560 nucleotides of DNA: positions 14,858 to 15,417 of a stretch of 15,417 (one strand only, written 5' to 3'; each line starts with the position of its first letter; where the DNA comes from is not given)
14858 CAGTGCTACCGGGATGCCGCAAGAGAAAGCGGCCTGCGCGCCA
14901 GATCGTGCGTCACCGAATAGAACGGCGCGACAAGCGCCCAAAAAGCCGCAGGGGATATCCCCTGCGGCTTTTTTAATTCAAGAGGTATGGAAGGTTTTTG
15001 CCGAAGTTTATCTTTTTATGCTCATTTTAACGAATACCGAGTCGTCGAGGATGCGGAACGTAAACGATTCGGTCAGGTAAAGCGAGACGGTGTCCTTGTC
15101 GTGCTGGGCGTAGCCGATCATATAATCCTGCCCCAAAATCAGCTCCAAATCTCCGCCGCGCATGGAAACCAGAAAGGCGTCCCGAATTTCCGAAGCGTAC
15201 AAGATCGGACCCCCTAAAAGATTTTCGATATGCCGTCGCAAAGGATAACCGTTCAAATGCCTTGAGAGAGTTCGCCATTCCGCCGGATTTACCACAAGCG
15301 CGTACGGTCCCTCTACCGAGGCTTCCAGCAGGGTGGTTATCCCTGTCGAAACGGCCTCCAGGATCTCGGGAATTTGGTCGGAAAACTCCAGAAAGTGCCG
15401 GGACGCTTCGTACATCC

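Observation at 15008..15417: Family-1 encapsulin shell gene at the window edge in an anaerobe-like respiratory context; cargo gene is off-window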

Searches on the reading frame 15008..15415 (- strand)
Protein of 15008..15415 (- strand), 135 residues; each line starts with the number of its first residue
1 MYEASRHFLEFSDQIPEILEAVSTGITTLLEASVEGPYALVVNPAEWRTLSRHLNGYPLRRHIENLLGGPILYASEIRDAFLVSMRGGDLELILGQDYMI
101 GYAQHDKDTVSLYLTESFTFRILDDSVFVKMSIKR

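Call 6: search_protein_families(library=pfam, proteins=[window:15008-15415:-], max_evalue=0.01)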
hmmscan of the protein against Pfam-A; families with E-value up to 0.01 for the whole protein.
window:15008-15415:- (135 aa): 1 family
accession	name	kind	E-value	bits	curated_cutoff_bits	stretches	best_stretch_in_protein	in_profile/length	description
PF04454.18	Linocin_M18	-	2.7e-32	112.5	24.3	1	6-119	137-253/253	Encapsulating protein for peroxidase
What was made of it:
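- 15008..15417 (-): C-terminal 135 codons plus the TAA stop (15010-15008) of a family-1 encapsulin shell gene. The gene is truncated by the contig end, and 15416-15417 are a split codon. Pfam PF04454 E=2.7e-32 (call 6).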

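Call 7: search_protein_families(library=ncbifam, proteins=[window:15008-15415:-], max_evalue=0.01)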
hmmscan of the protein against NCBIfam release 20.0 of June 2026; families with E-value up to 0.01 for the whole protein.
window:15008-15415:- (135 aa): 1 family
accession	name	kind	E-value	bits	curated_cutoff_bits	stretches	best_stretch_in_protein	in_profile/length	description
NF041155.2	encap_f1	equivalog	4.5e-35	121.3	100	1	4-130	132-260/261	family 1 encapsulin nanocompartment shell protein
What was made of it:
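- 15008..15417 (-): NCBIfam NF041155 121 bits, above cutoff 100 (call 7).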

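Call 8: find_homologous_proteins(query=window:15008-15415:-)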
Query window:15008-15415:- (135 aa): 41 proteins with E <= 0.001 among 51 candidates.
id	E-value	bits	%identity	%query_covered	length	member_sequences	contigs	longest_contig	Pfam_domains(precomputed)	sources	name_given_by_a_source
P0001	7.7e-34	135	52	93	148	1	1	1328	PF04454.19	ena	-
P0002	1.4e-31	127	54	84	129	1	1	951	PF04454.19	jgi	jgi:uncharacterized linocin/CFP29 family protein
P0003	2.0e-30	123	52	83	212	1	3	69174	PF04454.19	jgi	jgi:uncharacterized linocin/CFP29 family protein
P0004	2.6e-30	123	46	92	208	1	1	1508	PF04454.19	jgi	jgi:uncharacterized linocin/CFP29 family protein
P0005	6.0e-30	122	49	84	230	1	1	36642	PF04454.19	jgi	jgi:uncharacterized linocin/CFP29 family protein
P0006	1.3e-29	121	50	91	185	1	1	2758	PF04454.19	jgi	jgi:uncharacterized linocin/CFP29 family protein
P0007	1.1e-25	108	48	80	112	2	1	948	PF04454.19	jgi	jgi:uncharacterized linocin/CFP29 family protein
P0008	2.5e-24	104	49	81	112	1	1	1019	PF04454.19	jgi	jgi:uncharacterized linocin/CFP29 family protein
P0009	4.6e-23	100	45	81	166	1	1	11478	PF04454.19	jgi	jgi:uncharacterized linocin/CFP29 family protein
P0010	6.9e-23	99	42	87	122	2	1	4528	PF04454.19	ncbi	ncbi:MAG: bacteriocin, partial [Synergistales bacterium 57_84]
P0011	8.6e-23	99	48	84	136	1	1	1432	PF04454.19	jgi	-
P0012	1.6e-22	98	47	80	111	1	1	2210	PF04454.19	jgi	jgi:uncharacterized linocin/CFP29 family protein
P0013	7.8e-22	96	41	84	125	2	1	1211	PF04454.19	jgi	jgi:uncharacterized linocin/CFP29 family protein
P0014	8.1e-22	96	47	84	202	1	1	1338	PF04454.19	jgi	-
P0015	5.8e-21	93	47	81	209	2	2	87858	PF04454.19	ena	-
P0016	6.8e-21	93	49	81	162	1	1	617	PF04454.19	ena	-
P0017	1.5e-20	92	49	72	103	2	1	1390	PF04454.19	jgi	jgi:uncharacterized linocin/CFP29 family protein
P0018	2.1e-20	91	46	77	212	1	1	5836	PF04454.19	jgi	jgi:uncharacterized linocin/CFP29 family protein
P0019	6.3e-20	90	45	88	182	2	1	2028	PF04454.19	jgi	-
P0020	1.5e-19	88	44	96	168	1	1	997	PF04454.19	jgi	-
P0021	2.0e-19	88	45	93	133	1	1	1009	PF04454.19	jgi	-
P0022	2.4e-19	88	44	96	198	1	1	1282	PF04454.19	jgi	jgi:uncharacterized linocin/CFP29 family protein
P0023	2.4e-19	88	41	97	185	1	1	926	PF04454.19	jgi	jgi:uncharacterized linocin/CFP29 family protein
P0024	3.8e-19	87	47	81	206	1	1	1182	PF04454.19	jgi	jgi:uncharacterized linocin/CFP29 family protein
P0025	8.7e-19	86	46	73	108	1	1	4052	PF04454.19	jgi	jgi:uncharacterized linocin/CFP29 family protein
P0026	9.0e-19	86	49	73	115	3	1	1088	PF04454.19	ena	-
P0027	1.3e-18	85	47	77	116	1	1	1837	PF04454.19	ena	-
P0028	1.7e-18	85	43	95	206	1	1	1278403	PF04454.19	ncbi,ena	-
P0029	2.4e-18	84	42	100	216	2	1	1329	PF04454.19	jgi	jgi:uncharacterized linocin/CFP29 family protein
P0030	3.1e-18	84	47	71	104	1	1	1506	PF04454.19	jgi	jgi:uncharacterized linocin/CFP29 family protein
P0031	3.2e-18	84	44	81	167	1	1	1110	PF04454.19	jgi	jgi:uncharacterized linocin/CFP29 family protein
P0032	9.4e-18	83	45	81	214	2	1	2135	PF04454.19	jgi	-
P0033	1.4e-17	82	44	83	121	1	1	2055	PF04454.19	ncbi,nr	ncbi:MAG TPA: family 1 encapsulin nanocompartment shell protein, partial [Polyangiaceae bacterium]|n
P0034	1.8e-17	82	43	73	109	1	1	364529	PF04454.19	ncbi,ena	-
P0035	1.8e-17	82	48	72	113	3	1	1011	PF04454.19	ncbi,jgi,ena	jgi:uncharacterized linocin/CFP29 family protein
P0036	6.6e-17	80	44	81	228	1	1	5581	PF04454.19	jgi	jgi:uncharacterized linocin/CFP29 family protein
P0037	8.9e-17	79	43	64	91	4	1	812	PF04454.19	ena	-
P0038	2.1e-16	78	44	75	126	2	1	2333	PF04454.19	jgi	jgi:uncharacterized linocin/CFP29 family protein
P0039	3.1e-16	78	48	59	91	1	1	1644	PF04454.19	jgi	jgi:uncharacterized linocin/CFP29 family protein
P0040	2.6e-10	58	47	47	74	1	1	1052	PF04454.19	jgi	jgi:uncharacterized linocin/CFP29 family protein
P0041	1.7e-7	49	34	87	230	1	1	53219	PF04454.19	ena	-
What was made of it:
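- Tried and rejected: First fragment search (call 8).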

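Call 13: find_encoding_contigs(protein=window:15008-15415:-, flank=10000, max_places=10)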
Protein window:15008-15415:- (135 aa): 3 contigs read that carry it; 1 place shown.
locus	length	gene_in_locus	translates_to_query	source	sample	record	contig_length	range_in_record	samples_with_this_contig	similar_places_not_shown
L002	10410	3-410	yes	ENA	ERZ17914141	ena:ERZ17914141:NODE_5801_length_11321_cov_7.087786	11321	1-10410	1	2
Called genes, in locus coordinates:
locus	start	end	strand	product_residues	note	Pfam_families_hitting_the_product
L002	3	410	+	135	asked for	?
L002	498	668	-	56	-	-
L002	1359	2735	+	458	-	PF05140:ResB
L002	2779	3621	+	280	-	PF01578:Cytochrom_C_asm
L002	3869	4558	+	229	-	PF02085:Cytochrom_CIII (weak), PF14522:Cytochrome_C7 (faint), PF14537:Cytochrom_c3_2 (faint)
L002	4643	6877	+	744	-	PF04879:Molybdop_Fe4S4, PF00384:Molybdopterin, PF01568:Molydop_binding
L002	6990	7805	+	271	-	PF00037:Fer4 (faint), PF12797:Fer4_2 (weak), PF12837:Fer4_6 (faint), PF13183:Fer4_8 (faint), PF13187:Fer4_9 (weak), PF13247:Fer4_11, PF25160:LdpA_Fe-S-bd (weak), PF12838:Fer4_7 (weak), +1 more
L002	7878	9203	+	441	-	PF03916:NrfD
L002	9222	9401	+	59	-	-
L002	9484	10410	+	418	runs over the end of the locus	PF00275:EPSP_synthase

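Call 15: find_encoding_contigs(protein=P0003, flank=6000, max_places=3)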
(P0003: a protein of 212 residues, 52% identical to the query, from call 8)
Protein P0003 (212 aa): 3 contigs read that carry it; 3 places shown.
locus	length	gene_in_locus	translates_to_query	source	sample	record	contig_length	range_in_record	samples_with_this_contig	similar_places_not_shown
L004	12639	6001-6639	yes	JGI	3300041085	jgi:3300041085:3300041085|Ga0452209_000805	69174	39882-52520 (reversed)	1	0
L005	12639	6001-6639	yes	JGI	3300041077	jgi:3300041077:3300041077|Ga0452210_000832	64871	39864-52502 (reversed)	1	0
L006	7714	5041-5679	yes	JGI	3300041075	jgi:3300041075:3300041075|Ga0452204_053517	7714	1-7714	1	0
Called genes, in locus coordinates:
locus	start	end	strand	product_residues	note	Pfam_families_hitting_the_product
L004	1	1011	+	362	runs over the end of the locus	PF00389:2-Hacid_dh, PF02826:2-Hacid_dh_C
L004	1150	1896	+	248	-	PF00902:TatC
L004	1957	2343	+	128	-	-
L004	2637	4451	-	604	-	PF05524:PEP-utilisers_N, PF00391:PEP-utilizers, PF02896:PEP-utilizers_C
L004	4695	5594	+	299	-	PF02230:Abhydrolase_2 (faint), PF12146:Hydrolase_4, PF00561:Abhydrolase_1, PF12697:Abhydrolase_6, PF00326:Peptidase_S9 (faint), PF00756:Esterase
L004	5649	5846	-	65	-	-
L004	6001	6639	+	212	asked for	PF04454:Linocin_M18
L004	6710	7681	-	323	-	PF00248:Aldo_ket_red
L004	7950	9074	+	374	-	PF01066:CDP-OH_P_transf, PF04608:PgpA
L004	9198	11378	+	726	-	PF00580:UvrD-helicase, PF13245:AAA_19, PF13361:UvrD_C, PF13538:UvrD_C_2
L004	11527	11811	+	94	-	PF02686:GatC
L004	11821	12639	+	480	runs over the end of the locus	PF01425:Amidase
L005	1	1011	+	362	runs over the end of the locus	PF00389:2-Hacid_dh, PF02826:2-Hacid_dh_C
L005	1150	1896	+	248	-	PF00902:TatC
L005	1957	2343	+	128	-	-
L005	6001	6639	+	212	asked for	PF04454:Linocin_M18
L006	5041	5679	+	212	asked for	PF04454:Linocin_M18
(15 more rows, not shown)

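Call 16: find_encoding_contigs(protein=P0005, flank=6000, max_places=3)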
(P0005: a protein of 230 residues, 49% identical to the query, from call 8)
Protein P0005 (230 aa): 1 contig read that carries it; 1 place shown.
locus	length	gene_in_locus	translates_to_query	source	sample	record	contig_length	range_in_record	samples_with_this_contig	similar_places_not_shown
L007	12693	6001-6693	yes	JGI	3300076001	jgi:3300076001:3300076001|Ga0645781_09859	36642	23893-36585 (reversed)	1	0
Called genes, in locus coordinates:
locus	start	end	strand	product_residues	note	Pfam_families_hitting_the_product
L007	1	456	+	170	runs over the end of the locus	?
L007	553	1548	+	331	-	-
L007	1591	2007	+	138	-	-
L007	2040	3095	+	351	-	PF13454:NAD_binding_9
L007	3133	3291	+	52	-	-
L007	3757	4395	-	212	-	-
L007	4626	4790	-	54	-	-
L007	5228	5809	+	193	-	PF01814:Hemerythrin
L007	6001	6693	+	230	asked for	PF04454:Linocin_M18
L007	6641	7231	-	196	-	PF00106:adh_short (weak), PF13561:adh_short_C2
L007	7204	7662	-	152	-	PF00106:adh_short, PF01370:Epimerase (weak), PF08659:KR, PF13561:adh_short_C2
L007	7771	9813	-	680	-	PF00723:Glyco_hydro_15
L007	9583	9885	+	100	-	-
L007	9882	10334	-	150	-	PF13098:Thioredoxin_2 (weak), PF13174:TPR_6 (faint), PF13428:TPR_14 (faint), PF13432:TPR_16 (faint)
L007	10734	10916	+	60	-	-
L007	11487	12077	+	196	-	PF07386:DUF1499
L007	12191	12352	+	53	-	PF10262:Rdx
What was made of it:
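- A 49%-identical relative has a hemerythrin upstream (call 16). A relative at 49% identity (P0005, L007) has a 193-aa hemerythrin upstream (call 16).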

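Call 17: list_cluster_members(proteins=[window:15008-15415:-, window:14750-14917:+, window:12683-14098:-, window:11797-12639:-, window:10860-11549:-, window:7613-8428:-, window:6215-7540:-, window:4678-5934:-])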
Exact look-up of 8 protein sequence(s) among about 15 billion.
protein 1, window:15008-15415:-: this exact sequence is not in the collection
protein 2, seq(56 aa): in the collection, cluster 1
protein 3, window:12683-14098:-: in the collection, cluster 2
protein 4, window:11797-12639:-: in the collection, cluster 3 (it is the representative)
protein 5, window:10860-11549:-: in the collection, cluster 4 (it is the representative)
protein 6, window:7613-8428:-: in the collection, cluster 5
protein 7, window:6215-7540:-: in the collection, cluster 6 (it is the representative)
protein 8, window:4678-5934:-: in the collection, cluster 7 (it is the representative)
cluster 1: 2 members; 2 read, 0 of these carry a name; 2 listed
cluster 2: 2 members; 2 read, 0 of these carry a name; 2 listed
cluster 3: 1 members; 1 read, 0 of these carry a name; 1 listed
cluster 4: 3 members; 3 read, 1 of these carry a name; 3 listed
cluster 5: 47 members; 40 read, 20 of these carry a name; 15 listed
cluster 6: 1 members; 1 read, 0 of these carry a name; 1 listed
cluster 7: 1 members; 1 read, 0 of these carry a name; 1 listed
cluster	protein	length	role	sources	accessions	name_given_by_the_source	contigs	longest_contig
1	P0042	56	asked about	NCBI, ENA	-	-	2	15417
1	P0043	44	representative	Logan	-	-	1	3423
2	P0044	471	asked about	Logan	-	-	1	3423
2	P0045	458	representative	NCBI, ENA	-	-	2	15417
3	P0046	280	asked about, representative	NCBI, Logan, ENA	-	-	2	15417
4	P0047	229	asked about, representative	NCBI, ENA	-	-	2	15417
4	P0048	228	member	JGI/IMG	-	nitrate/TMAO reductase-like tetraheme cytochrome c subunit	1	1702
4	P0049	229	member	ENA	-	-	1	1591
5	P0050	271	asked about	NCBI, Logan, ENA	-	-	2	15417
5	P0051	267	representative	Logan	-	-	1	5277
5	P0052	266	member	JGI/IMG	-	menaquinone reductase, iron-sulfur cluster-binding subunit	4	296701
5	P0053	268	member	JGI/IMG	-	menaquinone reductase, iron-sulfur cluster-binding subunit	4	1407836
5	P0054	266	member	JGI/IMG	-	menaquinone reductase, iron-sulfur cluster-binding subunit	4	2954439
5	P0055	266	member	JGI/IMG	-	menaquinone reductase, iron-sulfur cluster-binding subunit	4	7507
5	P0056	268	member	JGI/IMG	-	menaquinone reductase, iron-sulfur cluster-binding subunit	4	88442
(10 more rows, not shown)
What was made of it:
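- Checked: The window is the entire public contig of 15417 bp (call 17), so 'cargo is off-window' means off-contig.
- The 90%-identity cluster of QrcC includes Desulfobacterales MAGs (call 17).
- Tried and rejected: Cluster look-up (call 17).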

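Call 24: find_encoding_contigs(protein=P0015, flank=5000, max_places=2)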
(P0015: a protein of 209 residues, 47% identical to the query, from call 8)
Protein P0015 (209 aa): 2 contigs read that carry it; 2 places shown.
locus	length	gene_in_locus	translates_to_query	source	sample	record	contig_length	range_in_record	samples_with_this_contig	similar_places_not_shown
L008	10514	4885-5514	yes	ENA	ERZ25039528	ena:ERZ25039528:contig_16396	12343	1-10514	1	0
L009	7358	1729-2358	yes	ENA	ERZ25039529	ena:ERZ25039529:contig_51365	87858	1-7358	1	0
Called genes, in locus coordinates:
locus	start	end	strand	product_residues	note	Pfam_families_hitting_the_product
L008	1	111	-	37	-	?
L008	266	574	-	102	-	PF13840:ACT_7, PF01842:ACT (weak), PF22468:ACT_9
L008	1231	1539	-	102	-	PF00696:AA_kinase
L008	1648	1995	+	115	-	PF04347:FliO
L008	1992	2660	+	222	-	PF00813:FliP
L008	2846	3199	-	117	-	-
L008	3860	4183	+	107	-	-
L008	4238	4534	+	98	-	PF22277:EncFtn-like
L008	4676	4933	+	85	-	PF04454:Linocin_M18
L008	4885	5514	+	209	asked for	PF04454:Linocin_M18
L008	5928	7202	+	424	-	PF03007:WS_DGAT_cat, PF06974:WS_DGAT_C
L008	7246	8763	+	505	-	PF00355:Rieske, PF13806:Rieske_2, PF07992:Pyr_redox_2, PF00070:Pyr_redox, PF14759:Reductase_C (weak)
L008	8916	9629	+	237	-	-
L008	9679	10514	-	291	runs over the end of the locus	PF12974:Phosphonate-bd, PF12727:PBP_like (weak)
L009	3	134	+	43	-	?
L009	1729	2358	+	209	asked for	PF04454:Linocin_M18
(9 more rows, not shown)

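Call 25: find_encoding_contigs(protein=P0028, flank=5000, max_places=2)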
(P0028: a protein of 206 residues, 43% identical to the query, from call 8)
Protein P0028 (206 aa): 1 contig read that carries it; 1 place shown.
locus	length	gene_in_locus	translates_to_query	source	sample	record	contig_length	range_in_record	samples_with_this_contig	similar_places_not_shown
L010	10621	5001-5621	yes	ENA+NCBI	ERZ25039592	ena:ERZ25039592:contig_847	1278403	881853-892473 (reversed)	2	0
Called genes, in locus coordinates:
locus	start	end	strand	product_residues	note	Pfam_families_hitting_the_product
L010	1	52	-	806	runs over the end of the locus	PF00884:Sulfatase, PF16347:SGSH_C (weak)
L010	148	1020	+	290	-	-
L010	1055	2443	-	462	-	PF00083:Sugar_tr (weak), PF07690:MFS_1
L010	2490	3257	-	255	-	PF01738:DLH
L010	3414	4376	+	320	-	PF02492:cobW, PF07683:CobW_C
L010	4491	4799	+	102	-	PF22277:EncFtn-like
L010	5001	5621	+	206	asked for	PF04454:Linocin_M18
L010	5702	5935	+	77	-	PF13770:DUF4169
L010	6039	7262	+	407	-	PF02230:Abhydrolase_2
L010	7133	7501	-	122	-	-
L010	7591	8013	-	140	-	PF02222:ATP-grasp, PF21244:PurT_C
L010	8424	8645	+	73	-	-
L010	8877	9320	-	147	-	PF00106:adh_short, PF13561:adh_short_C2, PF23441:SDR (weak)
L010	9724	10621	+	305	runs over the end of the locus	PF00126:HTH_1, PF03466:LysR_substrate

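Call 26: search_protein_representatives(protein=window:15008-15415:-)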
Query: 135 residues. Proteins with E-value up to 0.001 (for the whole library): 676; up to 1e-10: 306; up to 1e-30: 2. The best 150 are listed.
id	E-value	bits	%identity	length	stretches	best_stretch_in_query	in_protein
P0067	2.4e-37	144.2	60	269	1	17-130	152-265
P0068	1.8e-32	128.4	36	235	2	3-132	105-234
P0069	5.9e-29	117.1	51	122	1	19-129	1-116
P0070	1.7e-27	112.4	48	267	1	10-131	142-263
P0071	7.4e-27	110.3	43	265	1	17-131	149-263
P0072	2.0e-26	108.9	42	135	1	12-131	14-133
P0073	1.4e-25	106.2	42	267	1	3-125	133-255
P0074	2.7e-25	105.2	47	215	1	16-131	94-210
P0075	3.3e-24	101.8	48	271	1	21-129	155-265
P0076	5.5e-24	101.0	48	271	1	19-134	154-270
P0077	8.6e-24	100.4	45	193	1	18-133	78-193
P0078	1.1e-23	100.1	39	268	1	17-132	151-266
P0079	1.2e-23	99.9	38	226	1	10-132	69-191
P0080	1.3e-23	99.8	44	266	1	15-131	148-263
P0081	2.0e-23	99.2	42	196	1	13-127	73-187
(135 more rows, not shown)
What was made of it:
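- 676 homologues in an exhaustive HMMER search, the full-length ones about 260-275 aa long (call 26).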

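Call 44: find_related_loci(query=A2, collection=genome_contigs, flank=6000)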
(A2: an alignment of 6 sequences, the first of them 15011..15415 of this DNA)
Query A2 (135 aa) in genome_contigs; peptide patterns used: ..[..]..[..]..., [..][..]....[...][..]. (x = any residue, [..] = any of these).
16 stretches matched a pattern, but none encodes a relative of the query by tblastn (E <= 1e-3).
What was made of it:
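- Tried and rejected: Protein-pattern scan of GTDB genomes with the subclade alignment (call 44).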

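Call 45: find_related_loci(query=A2, collection=metagenome_contigs, flank=5000)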
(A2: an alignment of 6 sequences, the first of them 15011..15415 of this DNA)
Query A2 (135 aa) in metagenome_contigs; peptide patterns used: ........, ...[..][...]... (x = any residue, [..] = any of these).
600 stretches matched a pattern (row limit reached: there are more); 545 encode a relative of the query (tblastn E <= 1e-3); the best 80 are kept; 80 distinct loci.
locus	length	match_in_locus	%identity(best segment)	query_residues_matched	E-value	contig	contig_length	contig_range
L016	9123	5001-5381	49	10-132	1e-37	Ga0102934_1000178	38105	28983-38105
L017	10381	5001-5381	48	9-135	9e-37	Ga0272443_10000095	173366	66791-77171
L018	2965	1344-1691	47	9-124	1e-35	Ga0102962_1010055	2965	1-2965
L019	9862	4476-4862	43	4-132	7e-35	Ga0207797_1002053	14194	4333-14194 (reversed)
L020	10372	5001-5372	44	9-132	1e-34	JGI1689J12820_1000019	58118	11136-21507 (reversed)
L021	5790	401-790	43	1-129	1e-33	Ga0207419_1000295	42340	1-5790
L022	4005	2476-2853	44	4-129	4e-33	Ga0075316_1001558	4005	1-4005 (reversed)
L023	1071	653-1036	39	4-131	3e-32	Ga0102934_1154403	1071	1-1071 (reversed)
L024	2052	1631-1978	47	21-135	3e-31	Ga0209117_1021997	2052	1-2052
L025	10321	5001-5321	46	18-124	6e-31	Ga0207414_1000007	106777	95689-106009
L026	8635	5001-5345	46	18-132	7e-31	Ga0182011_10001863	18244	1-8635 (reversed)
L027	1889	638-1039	40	1-133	1e-30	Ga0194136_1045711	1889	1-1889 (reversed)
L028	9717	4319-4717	38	1-133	2e-30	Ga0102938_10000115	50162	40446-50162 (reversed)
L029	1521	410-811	39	1-133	1e-30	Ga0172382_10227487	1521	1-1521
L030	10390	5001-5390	41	4-133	2e-30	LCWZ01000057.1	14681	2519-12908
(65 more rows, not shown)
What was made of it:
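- Tried and rejected: The same scan on metagenomes (call 45).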

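Call 52: search_solved_structures(query=window:15011-15415:-, max_evalue=0.00001)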
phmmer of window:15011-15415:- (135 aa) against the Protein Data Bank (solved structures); distinct sequences matched with E-value up to 0.00001: 23.
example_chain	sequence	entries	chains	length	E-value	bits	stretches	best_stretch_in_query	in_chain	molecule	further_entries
7bcv_A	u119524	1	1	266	1.1e-25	93.5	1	10-132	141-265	Linocin-M18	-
7k5w_A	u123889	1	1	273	3.7e-25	91.8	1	13-129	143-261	Maritimacin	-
3dkt_A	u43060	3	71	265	4.4e-25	91.6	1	13-129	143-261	Maritimacin | Type 1 encapsulin shell protein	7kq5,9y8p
7lij_A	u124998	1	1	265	4.5e-25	91.5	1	13-129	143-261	Maritimacin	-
7lik_A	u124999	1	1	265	4.5e-25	91.5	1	13-129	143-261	Maritimacin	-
7mu1_A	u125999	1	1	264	5e-25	91.4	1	13-129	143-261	Maritimacin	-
7odw_A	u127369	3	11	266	3.3e-24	88.8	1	17-129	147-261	Linocin_M18 bacteriocin protein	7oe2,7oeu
7lil_A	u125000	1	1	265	1e-23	87.2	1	13-129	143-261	Maritimacin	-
9bkx_A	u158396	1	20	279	3.8e-23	85.3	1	12-129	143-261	Type 1 encapsulin shell protein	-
7phm_Z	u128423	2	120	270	4.6e-23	85.1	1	12-123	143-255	29 kDa antigen CFP29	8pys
7p1t_A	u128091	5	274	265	4.7e-23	85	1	12-122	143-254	29 kDa antigen, Cfp29 | Type 1 encapsulin shell protein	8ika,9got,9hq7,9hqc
9ry4_A0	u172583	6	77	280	8e-23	84.3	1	6-127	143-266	Type 1 encapsulin shell protein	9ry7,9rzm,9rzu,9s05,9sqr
6i9g_A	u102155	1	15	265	1.1e-22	83.8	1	6-123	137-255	Linocin-M18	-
9i8d_A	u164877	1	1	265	2.5e-22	82.6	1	21-121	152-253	Encapsulin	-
7lis_A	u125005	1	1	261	4e-22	82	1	13-129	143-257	Maritimacin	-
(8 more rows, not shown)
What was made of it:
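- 15008..15417 (-): PDB hits at E about 1e-25 (call 52).
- Closest known: Thermotoga maritima encapsulin. Same: The fragment aligns to residues 143-261 at E=4e-25 (call 52).
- Checked: PDB sequence hits to B. linens, T. maritima and H. ochraceum encapsulins at E about 1e-25 (call 52).
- PDB sequence hits (call 52).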

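Call 68: predict_structure(alignment_id=A3)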
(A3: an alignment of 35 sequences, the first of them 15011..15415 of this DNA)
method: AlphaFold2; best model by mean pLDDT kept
length: 135 residues; sequences in the alignment: 35
mean_pLDDT: 83.4   pTM: 0.68
mean pLDDT of the five models: 83.4, 80.2, 79.3, 78.9, 77.8
residues with pLDDT >= 90: 42; 70-90: 75; 50-70: 18; < 50: 0
segments of 3 or more residues with pLDDT < 50: none
pLDDT, mean of each block of 10 residues (from residue 1): 71 88 92 88 87 74 92 88 80 74 90 77 81 85
secondary structure, 60 per line:
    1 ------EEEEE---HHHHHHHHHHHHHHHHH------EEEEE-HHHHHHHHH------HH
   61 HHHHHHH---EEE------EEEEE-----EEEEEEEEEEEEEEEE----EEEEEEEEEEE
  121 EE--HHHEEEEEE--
elements in order: E7-11 H15-31 E38-42 H44-52 H59-67 E71-73 E80-84 E90-105 E110-122 E128-133
